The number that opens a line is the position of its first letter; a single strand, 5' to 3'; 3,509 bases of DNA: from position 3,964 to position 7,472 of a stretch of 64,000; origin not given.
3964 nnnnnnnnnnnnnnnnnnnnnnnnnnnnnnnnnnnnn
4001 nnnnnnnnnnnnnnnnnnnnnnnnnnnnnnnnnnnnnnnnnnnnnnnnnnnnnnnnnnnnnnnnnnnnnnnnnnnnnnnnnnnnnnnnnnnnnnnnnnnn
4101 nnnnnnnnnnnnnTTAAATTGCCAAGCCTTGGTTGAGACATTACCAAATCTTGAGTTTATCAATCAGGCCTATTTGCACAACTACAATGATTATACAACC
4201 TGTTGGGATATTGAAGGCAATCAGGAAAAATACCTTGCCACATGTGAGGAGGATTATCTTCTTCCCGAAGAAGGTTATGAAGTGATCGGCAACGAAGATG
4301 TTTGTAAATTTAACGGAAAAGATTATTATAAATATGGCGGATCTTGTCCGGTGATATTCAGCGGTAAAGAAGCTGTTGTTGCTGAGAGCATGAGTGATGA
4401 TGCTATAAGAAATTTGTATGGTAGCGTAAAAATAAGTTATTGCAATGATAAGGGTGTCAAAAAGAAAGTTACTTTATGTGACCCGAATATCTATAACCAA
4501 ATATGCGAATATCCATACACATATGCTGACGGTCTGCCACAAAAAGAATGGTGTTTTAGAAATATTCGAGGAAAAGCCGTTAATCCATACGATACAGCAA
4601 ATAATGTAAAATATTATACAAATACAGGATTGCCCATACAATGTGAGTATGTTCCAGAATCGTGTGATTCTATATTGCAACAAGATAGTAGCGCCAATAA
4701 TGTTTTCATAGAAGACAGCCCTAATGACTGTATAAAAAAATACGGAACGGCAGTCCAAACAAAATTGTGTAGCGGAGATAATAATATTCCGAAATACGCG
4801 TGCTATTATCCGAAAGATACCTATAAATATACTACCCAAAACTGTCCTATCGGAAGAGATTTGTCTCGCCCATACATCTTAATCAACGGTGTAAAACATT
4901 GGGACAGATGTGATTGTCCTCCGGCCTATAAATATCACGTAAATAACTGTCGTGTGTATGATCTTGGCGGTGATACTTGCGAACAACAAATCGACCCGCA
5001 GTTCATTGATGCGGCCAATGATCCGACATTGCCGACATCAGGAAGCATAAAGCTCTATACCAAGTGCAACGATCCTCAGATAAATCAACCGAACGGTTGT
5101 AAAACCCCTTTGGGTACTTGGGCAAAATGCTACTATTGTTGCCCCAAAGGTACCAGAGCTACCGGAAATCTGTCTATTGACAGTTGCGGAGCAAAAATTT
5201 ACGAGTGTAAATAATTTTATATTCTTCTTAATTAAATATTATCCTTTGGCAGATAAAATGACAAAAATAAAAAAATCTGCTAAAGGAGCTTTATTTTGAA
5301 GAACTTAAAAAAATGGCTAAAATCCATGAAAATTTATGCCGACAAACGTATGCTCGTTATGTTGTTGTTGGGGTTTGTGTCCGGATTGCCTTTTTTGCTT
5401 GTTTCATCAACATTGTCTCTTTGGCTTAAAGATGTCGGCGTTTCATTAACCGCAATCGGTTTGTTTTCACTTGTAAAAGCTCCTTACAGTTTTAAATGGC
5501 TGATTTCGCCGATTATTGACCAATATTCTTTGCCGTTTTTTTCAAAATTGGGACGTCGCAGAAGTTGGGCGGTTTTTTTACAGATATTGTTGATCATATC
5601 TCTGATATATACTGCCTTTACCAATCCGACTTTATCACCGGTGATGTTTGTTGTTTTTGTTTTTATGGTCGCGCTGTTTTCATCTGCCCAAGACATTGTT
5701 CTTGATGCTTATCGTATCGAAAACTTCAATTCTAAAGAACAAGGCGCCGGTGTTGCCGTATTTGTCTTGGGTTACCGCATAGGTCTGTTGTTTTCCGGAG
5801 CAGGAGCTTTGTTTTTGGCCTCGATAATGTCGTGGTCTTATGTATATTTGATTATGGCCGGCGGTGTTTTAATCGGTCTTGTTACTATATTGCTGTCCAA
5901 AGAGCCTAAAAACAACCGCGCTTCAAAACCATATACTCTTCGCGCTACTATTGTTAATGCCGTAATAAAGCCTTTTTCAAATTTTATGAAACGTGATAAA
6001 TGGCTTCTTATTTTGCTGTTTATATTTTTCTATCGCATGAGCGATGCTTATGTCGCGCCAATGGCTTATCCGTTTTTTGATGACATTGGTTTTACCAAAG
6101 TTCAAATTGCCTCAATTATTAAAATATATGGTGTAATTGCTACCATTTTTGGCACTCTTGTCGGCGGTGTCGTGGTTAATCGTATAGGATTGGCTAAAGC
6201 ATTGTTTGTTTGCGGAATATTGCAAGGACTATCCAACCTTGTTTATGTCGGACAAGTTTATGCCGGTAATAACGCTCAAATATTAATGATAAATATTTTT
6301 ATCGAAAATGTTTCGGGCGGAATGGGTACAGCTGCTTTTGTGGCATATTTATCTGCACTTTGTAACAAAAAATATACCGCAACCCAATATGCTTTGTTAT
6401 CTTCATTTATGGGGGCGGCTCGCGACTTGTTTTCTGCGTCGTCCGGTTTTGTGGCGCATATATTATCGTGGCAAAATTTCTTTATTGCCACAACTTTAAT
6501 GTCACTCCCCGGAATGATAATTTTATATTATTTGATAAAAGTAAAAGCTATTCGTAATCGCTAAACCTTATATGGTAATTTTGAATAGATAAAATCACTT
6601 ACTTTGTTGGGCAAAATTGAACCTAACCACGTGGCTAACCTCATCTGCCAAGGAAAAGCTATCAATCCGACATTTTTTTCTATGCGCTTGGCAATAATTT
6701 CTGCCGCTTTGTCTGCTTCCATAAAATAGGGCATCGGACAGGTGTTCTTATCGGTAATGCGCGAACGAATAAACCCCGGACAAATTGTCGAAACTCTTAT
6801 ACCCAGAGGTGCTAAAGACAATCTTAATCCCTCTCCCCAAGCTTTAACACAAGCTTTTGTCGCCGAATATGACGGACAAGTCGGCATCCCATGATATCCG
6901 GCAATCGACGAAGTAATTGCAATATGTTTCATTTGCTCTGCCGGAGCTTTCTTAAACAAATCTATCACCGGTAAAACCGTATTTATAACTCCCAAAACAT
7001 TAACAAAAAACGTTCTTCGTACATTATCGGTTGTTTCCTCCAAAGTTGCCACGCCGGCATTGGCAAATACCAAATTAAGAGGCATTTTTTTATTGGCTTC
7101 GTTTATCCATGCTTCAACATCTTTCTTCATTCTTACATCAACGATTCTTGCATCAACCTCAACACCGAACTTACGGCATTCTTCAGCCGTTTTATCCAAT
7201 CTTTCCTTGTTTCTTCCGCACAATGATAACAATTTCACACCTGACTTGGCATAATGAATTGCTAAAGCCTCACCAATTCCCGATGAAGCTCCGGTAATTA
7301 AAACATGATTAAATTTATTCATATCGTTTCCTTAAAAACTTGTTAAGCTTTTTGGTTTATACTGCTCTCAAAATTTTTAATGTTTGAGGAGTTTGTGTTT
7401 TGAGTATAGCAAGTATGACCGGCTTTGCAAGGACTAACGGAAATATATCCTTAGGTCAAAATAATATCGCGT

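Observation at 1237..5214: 1320-aa cysteine-rich, acidic secreted protein with duplicated 82-aa Cys modules, adjacent to the hydrogenase gene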

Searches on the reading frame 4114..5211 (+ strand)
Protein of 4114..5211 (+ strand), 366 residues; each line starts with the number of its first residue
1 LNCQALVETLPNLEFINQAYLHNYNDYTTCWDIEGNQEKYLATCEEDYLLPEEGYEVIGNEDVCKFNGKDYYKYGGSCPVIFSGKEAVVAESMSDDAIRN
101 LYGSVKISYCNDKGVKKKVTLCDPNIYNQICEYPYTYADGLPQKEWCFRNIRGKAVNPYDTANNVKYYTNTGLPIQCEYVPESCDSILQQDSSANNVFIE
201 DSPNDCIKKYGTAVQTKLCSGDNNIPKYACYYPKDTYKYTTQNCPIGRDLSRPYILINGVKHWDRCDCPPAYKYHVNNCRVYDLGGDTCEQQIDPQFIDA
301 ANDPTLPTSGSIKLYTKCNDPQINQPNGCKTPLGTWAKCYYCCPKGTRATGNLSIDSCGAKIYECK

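Call 45: find_related_loci(query=A4, collection=genome_contigs, flank=6000)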
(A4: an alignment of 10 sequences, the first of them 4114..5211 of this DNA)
Query A4 (366 aa) in genome_contigs; peptide patterns used: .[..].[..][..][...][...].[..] (x = any residue, [..] = any of these).
19 stretches matched a pattern; 1 encode a relative of the query (tblastn E <= 1e-3); 1 distinct loci.
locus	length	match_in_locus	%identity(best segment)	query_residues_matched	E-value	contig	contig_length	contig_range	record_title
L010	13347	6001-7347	35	1-366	4e-50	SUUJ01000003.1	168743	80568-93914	MAG: Alphaproteobacteria bacterium isolate SIG43 NODE_375_length_168743_cov_3.126637, whole genome shotgun sequence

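Call 50: predict_structure(alignment_id=A4)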
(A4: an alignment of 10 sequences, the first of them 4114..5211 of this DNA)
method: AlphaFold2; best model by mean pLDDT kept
length: 366 residues; sequences in the alignment: 10
mean_pLDDT: 76.7   pTM: 0.40
mean pLDDT of the five models: 76.7, 75.2, 74.2, 72.5, 65.7
residues with pLDDT >= 90: 19; 70-90: 262; 50-70: 76; < 50: 9
segments of 3 or more residues with pLDDT < 50: 324-331
pLDDT, mean of each block of 10 residues (from residue 1): 86 84 81 86 85 62 79 80 73 88 82 86 70 63 64 67 69 63 85 82 85 85 88 78 77 74 81 81 78 76 77 85 47 63 76 70 81
secondary structure, 60 per line:
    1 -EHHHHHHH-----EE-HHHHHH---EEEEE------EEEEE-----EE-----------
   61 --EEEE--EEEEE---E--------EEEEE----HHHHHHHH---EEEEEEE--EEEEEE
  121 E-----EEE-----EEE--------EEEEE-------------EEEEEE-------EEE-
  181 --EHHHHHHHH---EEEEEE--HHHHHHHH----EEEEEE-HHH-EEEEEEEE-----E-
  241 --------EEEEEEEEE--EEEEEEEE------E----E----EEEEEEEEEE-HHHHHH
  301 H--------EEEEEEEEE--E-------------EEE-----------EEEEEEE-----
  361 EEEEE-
elements in order: H3-9 H18-23 E27-31 E38-42 E63-66 E69-73 E86-90 H95-102 E106-112 E115-121 E127-129 E135-137 E146-150 E164-169 E177-179 H184-191 E195-200 H203-210 E215-220 E226-233 E249-257 E260-267 E284-293 H295-301 E310-318 E335-337 E349-355 E361-365

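Call 54: fold_search(model_id=the predicted structure, library=pdb)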
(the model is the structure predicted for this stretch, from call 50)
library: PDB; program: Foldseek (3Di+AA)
matches with E <= 10: 168; with E <= 0.001: 0
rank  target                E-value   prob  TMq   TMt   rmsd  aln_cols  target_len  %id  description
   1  8fjl_Y                2.3e-01  0.03  0.08  0.03  23.6       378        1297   10  Golden Shiner Reovirus Core Tropical Vertex (released 2023-03-08)
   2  5inn_D                7.4e-01  0.04  0.08  0.10  17.1       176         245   12  Mouse Tdp2 D358N protein, apo state with increased disorder amongst variable DNA-binding grasp conformations (released 2016-04-27)
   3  7wb0_A                1.1e+00  0.01  0.07  0.04  25.1       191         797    7  PlmCasX-sgRNAv1-dsDNA ternary complex at nts loading state with flexible H2 domain (released 2022-03-16)
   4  8t8s_B                1.1e+00  0.01  0.07  0.05  19.2       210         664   11  Sortilin-PGRN peptide complex (released 2024-06-26)
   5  5egf_A                1.4e+00  0.04  0.08  0.06  22.5       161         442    9  The crystal structure of SeMet-CT (released 2016-10-19)
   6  8xer_A                1.4e+00  0.01  0.07  0.03  19.6       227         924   10  Cryo-EM structure of integrin ITGAV, ITGB3 and Cilengitide TFA complex, conformation 1 (released 2024-12-18)
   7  6h57                  1.5e+00  0.02  0.06  0.04  13.6       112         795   12  Crystal structure of S. cerevisiae DEAH-box RNA helicase Dhr1, essential for small ribosomal subunit biogenesis (released 2019-06-19)
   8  5dlk_B                1.7e+00  0.03  0.08  0.06  22.6       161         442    9  The crystal structure of CT mutant (released 2016-09-07)
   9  8rke_B                1.7e+00  0.02  0.10  0.12  21.6       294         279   10  Crystal structure of the complete N-terminal region of human ZP2 (hZP2-N1N2N3) (released 2024-03-13)
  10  9qkt_B                1.8e+00  0.03  0.07  0.08  16.1       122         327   13  Cryo-EM structure of the CDK11B-cyclin L2-SAP30BP bound to OTS964 (conformation 1) (released 2026-03-18)
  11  8dzj_A                1.8e+00  0.01  0.06  0.05  18.7       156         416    9  Cryo-EM structure of Acidibacillus sulfuroxidans Cas12f in complex with sgRNA and target DNA (released 2023-07-12)
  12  4gyz_B                1.8e+00  0.01  0.08  0.09  20.8       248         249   12  Mus Musculus Tdp2 Bound to dAMP and Mg2+ (released 2012-10-31)
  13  8w7p_A                1.9e+00  0.03  0.10  0.13  15.4       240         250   10  Extracellular domain of a sensor histidine kinase (released 2024-01-10)
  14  9n5i_A                1.9e+00  0.03  0.10  0.12  19.7       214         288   11  Endogenous Pfs230D13-14 in complex with Pfs48/45 bound to anti-Pfs48/45 Fabs RUPA-71 and RUPA-44 (released 2025-10-15)
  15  5ejd_B                2.0e+00  0.04  0.09  0.07  22.0       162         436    9  The crystal structure of holo T3CT (released 2016-10-19)
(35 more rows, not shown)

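Call 62: find_related_loci(query=A4, collection=metagenome_contigs, flank=6000)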
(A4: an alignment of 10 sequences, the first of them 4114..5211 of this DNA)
Query A4 (366 aa) in metagenome_contigs; peptide patterns used: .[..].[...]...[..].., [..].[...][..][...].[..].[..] (x = any residue, [..] = any of these).
600 stretches matched a pattern (row limit reached: there are more); 1 encode a relative of the query (tblastn E <= 1e-3); 1 distinct loci.
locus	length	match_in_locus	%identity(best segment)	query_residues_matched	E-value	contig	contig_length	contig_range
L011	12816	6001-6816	27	114-366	2e-23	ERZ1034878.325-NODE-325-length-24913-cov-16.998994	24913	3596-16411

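Call 64: search_protein_families(library=pfam, proteins=[L011:1867-9438:+], max_evalue=1)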
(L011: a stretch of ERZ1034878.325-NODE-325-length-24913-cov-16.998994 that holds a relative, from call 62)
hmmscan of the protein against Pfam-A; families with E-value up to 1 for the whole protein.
L011:1867-9438:+ (2524 aa): 0 families

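Call 71: search_solved_structures(query=A4, max_evalue=10)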
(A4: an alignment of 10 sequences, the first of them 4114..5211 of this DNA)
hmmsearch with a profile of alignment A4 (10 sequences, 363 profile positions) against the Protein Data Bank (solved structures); distinct sequences matched with E-value up to 10: 0.

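Call 76: find_related_loci(query=A4, collection=viral_contigs, flank=3000)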
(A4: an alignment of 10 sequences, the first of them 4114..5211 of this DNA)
Query A4 (366 aa) in viral_contigs; peptide patterns used: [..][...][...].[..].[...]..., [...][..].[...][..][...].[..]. (x = any residue, [..] = any of these).
193 stretches matched a pattern, but none encodes a relative of the query by tblastn (E <= 1e-3).

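Call 85: find_homologous_proteins(query=A4, max_evalue=0.001)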
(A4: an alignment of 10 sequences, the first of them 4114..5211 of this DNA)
Query A4 (10 sequences) (366 aa, profile of the alignment): 2 proteins with E <= 0.001 among 3009 candidates.
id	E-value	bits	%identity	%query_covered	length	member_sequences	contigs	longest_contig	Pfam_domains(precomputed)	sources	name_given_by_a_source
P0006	6.2e-66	241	87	55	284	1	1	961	-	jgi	jgi:hypothetical protein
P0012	1.7e-64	236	28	77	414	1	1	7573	-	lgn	-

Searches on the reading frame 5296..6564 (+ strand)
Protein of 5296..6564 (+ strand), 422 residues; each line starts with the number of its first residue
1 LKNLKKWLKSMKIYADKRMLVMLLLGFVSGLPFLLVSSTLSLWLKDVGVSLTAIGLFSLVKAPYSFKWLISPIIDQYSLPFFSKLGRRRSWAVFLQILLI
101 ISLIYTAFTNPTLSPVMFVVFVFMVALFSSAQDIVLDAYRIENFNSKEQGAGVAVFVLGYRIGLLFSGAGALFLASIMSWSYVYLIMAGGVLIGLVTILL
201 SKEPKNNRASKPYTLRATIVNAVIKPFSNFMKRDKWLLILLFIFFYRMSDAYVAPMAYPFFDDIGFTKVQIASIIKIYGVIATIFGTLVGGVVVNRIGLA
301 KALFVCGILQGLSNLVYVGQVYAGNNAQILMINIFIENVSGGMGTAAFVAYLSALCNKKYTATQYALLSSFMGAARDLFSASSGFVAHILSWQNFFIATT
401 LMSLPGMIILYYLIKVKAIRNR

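Call 67: search_protein_families(library=pfam, proteins=[window:5296-6564:+], max_evalue=0.001)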
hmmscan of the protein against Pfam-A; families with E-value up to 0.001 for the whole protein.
window:5296-6564:+ (422 aa): 2 families
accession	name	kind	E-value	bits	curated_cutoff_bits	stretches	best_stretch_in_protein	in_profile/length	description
PF07690.21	MFS_1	-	3.8e-30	105.4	33.4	2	23-245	2-215/347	Major Facilitator Superfamily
PF13000.13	Acatn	-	8.7e-11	41.5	23.7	1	21-176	4-179/546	Acetyl-coenzyme A transporter 1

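Call 68: search_protein_families(library=ncbifam, proteins=[window:5296-6564:+], max_evalue=0.00001)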
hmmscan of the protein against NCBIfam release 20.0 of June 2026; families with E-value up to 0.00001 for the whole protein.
window:5296-6564:+ (422 aa): 4 families
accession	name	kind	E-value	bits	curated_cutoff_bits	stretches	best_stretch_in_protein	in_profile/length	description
TIGR00901.2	2A0125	subfamily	4.9e-142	473.4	350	1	14-411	1-416/417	AmpG family muropeptide MFS transporter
NF008238.0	PRK11010.1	equivalog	2.9e-96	323.3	756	1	10-412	5-401/492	muropeptide MFS transporter AmpG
NF008867.0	PRK11902.1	equivalog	7e-95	318.4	656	1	10-412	6-402/419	muropeptide transporter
TIGR02718.1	sider_RhtX_FptX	subfamily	2.8e-37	128.6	356.15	1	21-408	5-385/390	RhtX/FptX family siderophore transporter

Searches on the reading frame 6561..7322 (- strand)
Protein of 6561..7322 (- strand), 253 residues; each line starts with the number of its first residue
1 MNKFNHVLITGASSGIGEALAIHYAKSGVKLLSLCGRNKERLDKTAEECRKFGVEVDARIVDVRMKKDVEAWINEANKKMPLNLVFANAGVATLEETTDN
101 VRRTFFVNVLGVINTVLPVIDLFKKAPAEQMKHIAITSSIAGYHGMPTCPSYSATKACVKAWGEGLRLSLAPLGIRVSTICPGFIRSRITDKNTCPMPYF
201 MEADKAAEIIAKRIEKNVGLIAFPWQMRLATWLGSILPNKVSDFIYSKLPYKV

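Call 68: search_protein_families(library=ncbifam, proteins=[window:6561-7322:-], max_evalue=0.00001)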
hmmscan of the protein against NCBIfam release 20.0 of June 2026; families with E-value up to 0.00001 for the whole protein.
window:6561-7322:- (253 aa): 195 families (the best 25 are shown)
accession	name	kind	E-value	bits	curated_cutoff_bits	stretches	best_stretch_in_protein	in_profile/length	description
NF005437.0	PRK07024.1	equivalog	8.8e-53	179.4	266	1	4-252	4-253/259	SDR family oxidoreductase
NF006099.0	PRK08251.1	equivalog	8.1e-35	120.2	253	1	5-240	5-244/250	SDR family oxidoreductase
NF004765.0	PRK06101.1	equivalog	2.1e-33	115.4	406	1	5-242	2-231/241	SDR family oxidoreductase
NF004514.1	PRK05855.1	equivalog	1.3e-31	109.8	455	1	6-195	315-506/578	SDR family oxidoreductase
NF004825.0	PRK06181.1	equivalog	1.5e-30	106.4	215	1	5-243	7-257/268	SDR family oxidoreductase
NF004196.0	PRK05650.1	equivalog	6.3e-30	104.2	297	1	5-199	3-198/272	SDR family oxidoreductase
NF006123.0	PRK08267.1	equivalog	3.8e-29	101.7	261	1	6-206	4-192/261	SDR family oxidoreductase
NF005489.0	PRK07102.1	equivalog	1.3e-28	100.3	267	1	6-240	3-236/243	SDR family oxidoreductase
NF005881.0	PRK07832.1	equivalog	4.6e-28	98.2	296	1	6-190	11-198/287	SDR family oxidoreductase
NF004526.0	PRK05872.1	subfamily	1.5e-27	96.5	276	1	7-237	13-256/297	short-chain dehydrogenase/reductase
NF005806.0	PRK07666.1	equivalog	2.2e-27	95.9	286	1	6-192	9-196/239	3-ketoacyl-ACP reductase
NF005559.1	PRK07231.1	subfamily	2.8e-27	95.8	215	1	6-215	6-216/249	glucose 1-dehydrogenase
NF004198.0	PRK05653.1-3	equivalog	1.3e-26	93.6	296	1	5-215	8-215/248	3-oxoacyl-ACP reductase FabG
NF005672.0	PRK07454.1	equivalog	1.3e-26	93.3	234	1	2-214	4-217/241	SDR family oxidoreductase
NF004203.0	PRK05653.2-4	subfamily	4e-26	91.9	313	1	7-193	9-198/260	3-oxoacyl-ACP reductase FabG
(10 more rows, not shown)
